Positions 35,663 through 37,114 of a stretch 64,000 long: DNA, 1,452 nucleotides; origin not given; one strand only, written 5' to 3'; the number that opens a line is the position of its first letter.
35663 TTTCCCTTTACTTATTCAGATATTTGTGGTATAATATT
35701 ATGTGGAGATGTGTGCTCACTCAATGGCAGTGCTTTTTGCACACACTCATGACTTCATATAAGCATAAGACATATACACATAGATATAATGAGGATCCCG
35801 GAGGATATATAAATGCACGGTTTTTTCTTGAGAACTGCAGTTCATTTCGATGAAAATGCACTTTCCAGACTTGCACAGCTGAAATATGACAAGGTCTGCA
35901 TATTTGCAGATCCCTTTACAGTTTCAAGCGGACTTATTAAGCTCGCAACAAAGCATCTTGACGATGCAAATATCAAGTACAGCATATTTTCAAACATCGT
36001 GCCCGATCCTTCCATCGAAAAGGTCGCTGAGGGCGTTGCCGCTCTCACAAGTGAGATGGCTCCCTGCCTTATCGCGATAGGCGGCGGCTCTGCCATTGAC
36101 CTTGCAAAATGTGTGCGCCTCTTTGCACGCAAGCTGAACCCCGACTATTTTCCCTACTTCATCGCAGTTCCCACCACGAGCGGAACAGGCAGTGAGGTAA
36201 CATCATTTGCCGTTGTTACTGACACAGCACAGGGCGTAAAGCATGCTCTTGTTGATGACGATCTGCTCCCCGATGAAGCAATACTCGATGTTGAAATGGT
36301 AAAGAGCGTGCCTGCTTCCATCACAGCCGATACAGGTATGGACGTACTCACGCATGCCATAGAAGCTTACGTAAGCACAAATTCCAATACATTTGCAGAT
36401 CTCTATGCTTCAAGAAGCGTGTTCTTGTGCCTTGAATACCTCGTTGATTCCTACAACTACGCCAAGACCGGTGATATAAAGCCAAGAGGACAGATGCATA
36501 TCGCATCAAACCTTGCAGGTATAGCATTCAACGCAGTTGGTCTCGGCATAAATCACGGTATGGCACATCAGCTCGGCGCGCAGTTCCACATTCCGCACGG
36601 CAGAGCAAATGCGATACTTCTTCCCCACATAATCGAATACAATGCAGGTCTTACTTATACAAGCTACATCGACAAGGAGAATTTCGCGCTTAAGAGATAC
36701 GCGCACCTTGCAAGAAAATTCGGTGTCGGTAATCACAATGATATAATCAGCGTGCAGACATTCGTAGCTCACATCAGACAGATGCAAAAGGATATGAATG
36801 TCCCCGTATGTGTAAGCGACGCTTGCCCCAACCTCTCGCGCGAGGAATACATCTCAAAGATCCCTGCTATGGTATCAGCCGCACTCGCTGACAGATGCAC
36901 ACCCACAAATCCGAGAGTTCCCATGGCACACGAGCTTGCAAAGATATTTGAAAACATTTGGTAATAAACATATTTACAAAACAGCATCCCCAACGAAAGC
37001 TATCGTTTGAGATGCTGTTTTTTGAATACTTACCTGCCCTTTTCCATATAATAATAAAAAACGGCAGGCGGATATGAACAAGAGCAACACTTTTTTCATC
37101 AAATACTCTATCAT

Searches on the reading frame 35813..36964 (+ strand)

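Call 87: search_protein_families(library=pfam, proteins=[window:35813-36964:+], max_evalue=0.00001)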
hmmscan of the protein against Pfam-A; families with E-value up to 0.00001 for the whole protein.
window:35813-36964:+ (383 aa): 3 families
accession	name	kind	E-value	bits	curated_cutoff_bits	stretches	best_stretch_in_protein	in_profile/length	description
PF25137.1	ADH_Fe_C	-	6.2e-48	163.5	27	1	171-382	1-193/194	Fe-containing alcohol dehydrogenase family, C-terminal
PF00465.25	Fe-ADH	-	7.2e-40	136.8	31.3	1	10-159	4-167/168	Iron-containing alcohol dehydrogenase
PF13685.12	Fe-ADH_2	-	1.7e-09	38.3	28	1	20-125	14-110/149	Iron-containing alcohol dehydrogenase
